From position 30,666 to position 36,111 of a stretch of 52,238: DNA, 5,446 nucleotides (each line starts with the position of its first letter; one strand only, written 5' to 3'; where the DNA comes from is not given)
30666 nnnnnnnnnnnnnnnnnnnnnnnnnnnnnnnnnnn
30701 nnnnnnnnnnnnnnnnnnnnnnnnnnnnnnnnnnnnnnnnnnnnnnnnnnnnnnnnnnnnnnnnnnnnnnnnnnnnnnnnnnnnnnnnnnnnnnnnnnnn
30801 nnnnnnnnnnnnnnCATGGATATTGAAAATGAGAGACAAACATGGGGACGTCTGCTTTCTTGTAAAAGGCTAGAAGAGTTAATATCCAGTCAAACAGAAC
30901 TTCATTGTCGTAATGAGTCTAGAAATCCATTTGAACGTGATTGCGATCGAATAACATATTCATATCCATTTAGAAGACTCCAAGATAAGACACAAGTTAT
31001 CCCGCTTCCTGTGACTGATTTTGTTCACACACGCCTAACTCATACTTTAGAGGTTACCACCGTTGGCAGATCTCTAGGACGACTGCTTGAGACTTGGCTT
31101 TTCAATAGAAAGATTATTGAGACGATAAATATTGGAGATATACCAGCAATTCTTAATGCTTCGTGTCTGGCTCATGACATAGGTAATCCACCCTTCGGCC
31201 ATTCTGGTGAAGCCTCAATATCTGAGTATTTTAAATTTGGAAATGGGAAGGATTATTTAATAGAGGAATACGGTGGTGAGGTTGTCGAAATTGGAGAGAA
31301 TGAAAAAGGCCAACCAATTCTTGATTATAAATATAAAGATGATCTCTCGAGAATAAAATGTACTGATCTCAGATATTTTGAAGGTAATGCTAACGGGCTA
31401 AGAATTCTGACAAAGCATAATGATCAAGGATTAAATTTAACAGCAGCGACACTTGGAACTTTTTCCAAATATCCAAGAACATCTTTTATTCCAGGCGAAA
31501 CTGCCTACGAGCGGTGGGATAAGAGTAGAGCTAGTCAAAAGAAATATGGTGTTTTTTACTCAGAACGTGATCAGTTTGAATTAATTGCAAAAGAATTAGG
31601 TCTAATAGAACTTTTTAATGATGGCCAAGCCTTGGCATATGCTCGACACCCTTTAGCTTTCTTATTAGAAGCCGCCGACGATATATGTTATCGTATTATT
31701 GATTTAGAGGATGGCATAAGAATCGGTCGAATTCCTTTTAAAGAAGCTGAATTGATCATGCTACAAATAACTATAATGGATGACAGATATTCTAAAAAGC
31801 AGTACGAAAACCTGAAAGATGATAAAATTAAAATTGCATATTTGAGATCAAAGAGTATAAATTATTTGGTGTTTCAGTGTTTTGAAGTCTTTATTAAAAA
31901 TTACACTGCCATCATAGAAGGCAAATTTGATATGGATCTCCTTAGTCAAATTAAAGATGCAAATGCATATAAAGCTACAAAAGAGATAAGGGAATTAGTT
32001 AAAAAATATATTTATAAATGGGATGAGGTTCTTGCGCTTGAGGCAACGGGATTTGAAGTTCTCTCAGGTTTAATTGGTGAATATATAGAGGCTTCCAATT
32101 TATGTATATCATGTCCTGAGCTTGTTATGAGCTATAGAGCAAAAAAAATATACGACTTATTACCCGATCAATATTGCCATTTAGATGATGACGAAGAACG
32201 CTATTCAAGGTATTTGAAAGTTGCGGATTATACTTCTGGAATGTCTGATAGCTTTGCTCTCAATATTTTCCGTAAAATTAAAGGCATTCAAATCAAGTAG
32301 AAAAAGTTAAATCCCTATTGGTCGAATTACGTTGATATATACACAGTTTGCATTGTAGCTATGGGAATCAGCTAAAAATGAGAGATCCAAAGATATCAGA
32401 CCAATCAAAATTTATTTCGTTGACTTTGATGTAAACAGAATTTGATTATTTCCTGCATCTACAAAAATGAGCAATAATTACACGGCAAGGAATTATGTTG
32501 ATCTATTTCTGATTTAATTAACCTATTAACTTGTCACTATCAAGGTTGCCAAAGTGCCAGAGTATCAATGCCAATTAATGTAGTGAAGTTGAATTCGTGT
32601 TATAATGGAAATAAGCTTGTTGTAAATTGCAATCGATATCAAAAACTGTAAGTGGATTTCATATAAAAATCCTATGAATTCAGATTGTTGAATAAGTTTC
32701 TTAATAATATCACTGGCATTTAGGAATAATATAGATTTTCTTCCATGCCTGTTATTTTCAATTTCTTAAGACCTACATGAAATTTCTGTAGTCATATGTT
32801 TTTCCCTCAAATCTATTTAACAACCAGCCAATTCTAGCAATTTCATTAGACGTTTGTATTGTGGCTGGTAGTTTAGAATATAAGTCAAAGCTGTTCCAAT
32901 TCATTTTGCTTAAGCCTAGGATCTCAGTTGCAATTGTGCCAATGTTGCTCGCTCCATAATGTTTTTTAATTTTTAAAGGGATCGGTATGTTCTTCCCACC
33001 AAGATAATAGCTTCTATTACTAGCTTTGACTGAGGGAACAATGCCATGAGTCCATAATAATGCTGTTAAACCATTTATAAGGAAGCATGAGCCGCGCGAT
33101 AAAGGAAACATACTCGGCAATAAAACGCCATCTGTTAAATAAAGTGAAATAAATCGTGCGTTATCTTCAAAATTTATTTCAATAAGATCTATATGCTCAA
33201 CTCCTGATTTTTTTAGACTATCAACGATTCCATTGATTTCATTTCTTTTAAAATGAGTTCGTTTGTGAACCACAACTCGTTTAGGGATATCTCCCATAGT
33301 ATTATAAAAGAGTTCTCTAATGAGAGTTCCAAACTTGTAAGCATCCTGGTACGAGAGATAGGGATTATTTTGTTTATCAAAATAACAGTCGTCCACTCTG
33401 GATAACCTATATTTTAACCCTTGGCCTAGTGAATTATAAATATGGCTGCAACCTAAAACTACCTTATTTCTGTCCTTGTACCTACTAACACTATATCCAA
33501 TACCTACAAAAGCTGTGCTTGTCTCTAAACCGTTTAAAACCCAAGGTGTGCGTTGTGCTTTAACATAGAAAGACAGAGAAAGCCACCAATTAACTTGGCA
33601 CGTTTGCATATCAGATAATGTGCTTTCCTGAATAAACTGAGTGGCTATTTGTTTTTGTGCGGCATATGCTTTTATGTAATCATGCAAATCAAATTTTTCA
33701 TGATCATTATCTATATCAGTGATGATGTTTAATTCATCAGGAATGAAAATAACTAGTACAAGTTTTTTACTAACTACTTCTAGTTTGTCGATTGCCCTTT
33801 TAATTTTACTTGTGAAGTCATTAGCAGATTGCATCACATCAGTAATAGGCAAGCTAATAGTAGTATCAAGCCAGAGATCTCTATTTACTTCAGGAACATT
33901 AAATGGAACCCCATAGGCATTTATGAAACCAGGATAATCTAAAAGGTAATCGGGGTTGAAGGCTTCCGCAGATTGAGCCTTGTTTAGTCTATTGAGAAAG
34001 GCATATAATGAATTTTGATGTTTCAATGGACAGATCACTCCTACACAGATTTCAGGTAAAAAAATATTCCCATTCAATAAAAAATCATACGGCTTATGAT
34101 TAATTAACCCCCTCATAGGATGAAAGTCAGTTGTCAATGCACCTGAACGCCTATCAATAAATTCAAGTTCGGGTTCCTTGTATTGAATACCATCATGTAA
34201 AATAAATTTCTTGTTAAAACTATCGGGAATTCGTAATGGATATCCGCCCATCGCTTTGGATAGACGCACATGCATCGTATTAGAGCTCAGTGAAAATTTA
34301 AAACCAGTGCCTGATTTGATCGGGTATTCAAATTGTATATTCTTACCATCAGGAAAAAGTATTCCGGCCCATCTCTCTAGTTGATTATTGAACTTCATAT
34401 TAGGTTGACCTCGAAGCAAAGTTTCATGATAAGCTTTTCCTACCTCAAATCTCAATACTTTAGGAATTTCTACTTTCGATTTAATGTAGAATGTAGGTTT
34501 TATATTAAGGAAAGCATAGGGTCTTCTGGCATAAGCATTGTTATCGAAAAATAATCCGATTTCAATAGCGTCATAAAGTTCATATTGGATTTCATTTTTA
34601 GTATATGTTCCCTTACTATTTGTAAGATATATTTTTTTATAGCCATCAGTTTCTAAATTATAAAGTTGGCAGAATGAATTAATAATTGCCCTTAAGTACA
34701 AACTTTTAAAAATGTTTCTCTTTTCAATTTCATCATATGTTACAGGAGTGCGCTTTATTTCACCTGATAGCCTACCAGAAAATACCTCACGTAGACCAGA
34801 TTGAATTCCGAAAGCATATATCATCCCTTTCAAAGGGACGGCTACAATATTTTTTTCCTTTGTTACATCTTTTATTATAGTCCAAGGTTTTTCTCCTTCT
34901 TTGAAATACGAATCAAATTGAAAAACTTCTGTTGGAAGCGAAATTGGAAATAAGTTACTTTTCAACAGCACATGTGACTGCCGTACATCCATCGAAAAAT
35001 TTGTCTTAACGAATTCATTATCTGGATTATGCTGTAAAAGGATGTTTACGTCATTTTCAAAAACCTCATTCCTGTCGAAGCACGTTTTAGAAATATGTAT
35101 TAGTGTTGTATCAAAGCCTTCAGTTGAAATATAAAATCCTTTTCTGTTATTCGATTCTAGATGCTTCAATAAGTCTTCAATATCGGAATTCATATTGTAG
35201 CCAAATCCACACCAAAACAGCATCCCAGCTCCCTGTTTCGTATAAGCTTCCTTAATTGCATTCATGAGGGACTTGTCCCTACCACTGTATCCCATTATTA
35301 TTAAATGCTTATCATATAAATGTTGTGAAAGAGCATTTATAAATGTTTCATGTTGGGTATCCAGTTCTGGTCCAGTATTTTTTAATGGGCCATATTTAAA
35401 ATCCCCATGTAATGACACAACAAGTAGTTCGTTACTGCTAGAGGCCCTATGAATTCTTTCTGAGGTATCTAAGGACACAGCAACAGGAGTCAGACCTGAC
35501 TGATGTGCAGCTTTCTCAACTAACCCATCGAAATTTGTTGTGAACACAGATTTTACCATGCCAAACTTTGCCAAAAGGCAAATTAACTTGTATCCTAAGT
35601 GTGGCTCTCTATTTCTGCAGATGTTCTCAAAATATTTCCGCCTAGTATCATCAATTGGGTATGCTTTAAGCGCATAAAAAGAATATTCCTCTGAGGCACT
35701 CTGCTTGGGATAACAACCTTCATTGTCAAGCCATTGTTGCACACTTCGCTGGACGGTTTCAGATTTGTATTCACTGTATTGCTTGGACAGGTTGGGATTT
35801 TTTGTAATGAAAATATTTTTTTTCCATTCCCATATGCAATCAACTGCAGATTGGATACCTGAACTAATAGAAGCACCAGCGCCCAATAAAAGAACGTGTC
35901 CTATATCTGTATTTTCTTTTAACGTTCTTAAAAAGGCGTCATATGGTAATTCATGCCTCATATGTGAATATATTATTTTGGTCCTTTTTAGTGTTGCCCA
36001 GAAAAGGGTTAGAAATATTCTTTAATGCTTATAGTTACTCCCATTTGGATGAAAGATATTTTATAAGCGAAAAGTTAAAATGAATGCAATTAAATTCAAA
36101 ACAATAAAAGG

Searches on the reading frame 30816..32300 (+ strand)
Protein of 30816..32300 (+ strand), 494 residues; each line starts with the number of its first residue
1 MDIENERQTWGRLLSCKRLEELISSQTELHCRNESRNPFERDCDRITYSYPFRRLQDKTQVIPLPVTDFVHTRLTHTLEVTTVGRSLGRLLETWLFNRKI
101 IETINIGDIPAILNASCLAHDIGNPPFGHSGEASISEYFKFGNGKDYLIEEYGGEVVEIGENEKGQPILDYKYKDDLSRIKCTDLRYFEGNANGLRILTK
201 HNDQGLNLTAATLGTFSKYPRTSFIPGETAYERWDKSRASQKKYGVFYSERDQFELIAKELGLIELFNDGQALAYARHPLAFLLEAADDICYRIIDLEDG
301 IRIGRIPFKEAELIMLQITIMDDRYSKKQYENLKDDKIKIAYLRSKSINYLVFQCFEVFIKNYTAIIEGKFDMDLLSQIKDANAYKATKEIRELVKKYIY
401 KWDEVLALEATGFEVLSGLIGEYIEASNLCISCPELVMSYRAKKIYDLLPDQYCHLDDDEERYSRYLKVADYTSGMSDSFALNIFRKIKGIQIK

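Call 28: search_protein_families(library=pfam, proteins=[window:30816-32300:+], max_evalue=0.0001)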
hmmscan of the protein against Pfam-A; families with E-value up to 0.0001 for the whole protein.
window:30816-32300:+ (494 aa): 2 families
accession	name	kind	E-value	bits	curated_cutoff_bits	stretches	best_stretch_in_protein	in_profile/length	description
PF13286.11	HD_assoc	-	1.7e-05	25.7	22.2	0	385-486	8-90/91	Phosphohydrolase-associated domain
PF01966.28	HD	-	3.1e-05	24.7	22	0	73-137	1-51/116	HD domain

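Call 30: search_protein_families(library=padloc, proteins=[window:30816-32300:+], max_evalue=0.0001)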
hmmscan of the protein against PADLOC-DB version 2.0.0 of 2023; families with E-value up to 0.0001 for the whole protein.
window:30816-32300:+ (494 aa): 1 family
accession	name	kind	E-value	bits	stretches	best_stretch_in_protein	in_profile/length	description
PDLC02374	dGTPase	-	1.9e-62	209.9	2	28-139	34-126/395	-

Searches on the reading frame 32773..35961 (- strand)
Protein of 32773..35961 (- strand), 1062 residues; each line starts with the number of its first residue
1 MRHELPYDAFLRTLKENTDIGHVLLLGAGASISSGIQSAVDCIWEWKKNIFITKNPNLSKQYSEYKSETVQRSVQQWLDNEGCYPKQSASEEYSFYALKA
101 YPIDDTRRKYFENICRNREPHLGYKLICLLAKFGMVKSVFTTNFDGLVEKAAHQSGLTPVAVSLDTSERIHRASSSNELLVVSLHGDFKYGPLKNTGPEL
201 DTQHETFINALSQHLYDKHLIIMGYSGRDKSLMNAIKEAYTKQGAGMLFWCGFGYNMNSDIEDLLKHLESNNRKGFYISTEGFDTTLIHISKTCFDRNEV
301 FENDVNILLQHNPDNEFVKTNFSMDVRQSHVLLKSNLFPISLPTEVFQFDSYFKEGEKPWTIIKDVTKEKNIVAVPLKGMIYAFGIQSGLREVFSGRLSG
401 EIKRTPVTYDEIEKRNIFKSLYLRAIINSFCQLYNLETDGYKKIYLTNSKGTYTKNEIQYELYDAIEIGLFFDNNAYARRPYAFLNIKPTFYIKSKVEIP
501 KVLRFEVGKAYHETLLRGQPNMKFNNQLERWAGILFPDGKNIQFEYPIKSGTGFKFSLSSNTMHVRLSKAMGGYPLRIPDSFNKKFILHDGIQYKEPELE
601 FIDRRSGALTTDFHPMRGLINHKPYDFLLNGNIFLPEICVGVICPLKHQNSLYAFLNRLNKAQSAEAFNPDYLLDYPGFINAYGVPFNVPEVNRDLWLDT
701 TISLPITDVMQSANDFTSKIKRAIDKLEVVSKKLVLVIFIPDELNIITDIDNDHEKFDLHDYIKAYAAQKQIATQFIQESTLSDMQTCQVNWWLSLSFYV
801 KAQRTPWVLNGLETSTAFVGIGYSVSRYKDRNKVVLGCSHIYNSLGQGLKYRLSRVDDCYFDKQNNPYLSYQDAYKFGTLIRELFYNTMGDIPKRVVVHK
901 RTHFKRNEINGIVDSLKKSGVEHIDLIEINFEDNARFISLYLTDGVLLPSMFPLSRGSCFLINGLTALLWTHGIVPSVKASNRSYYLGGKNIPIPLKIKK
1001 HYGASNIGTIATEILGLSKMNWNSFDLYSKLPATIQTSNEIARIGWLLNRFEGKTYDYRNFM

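Call 28: search_protein_families(library=pfam, proteins=[window:32773-35961:-], max_evalue=0.0001)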
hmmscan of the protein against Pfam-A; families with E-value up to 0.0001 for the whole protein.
window:32773-35961:- (1062 aa): 1 family
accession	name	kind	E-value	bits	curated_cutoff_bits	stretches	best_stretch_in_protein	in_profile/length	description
PF13289.12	SIR2_2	-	7.2e-14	52.5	24.5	1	138-249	2-117/141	SIR2-like domain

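Call 30: search_protein_families(library=padloc, proteins=[window:32773-35961:-], max_evalue=0.0001)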
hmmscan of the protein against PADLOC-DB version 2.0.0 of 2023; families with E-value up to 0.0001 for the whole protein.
window:32773-35961:- (1062 aa): 24 families
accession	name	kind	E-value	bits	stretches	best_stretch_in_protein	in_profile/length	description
PDLC02384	pAgo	-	0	1387.2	1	3-1062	3-1030/1030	-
PDLC02420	Aga_SIR2-PNTD1-PNTD2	-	3.5e-183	609.5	1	6-1062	5-1010/1010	Class I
PDLC02436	pAgo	-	1.4e-115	384.8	1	590-1061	6-459/460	-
PDLC02377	pAgo_I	-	8.9e-104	345.8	1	592-1062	9-457/457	Class I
PDLC02419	Aga_SIR2-PNTD1-PNTD2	-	4e-92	307.7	1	23-443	9-421/558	Class I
PDLC02401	Aga_SIR2-PNTD1-PNTD2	-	3.1e-58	195.8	1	43-439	2-389/524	Class I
PDLC02376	pAgo_I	-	2.7e-57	192.9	1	595-1062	7-455/455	Class I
PDLC02378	pAgo_I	-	5.8e-35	119.1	1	753-1044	193-475/493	Class I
PDLC02402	Aga_SIR2-PNTD1-PNTD2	-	1.9e-30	103.7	1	21-287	14-282/876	Class I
PDLC02392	pAgo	-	1.2e-29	101.3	1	715-1044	3-327/346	-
PDLC02397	pAgo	-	4.4e-23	80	1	715-1043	282-561/578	-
PDLC02428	PprPIWI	-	2.8e-21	74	1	732-1040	386-644/666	-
PDLC05061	PDC-S65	-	4.8e-20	70.4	1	23-269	34-270/592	-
PDLC05060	PDC-S65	-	3.2e-16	57.3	1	117-242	28-154/503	-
PDLC02394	pAgo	-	1.6e-11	40.8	1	763-1043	835-1096/1121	-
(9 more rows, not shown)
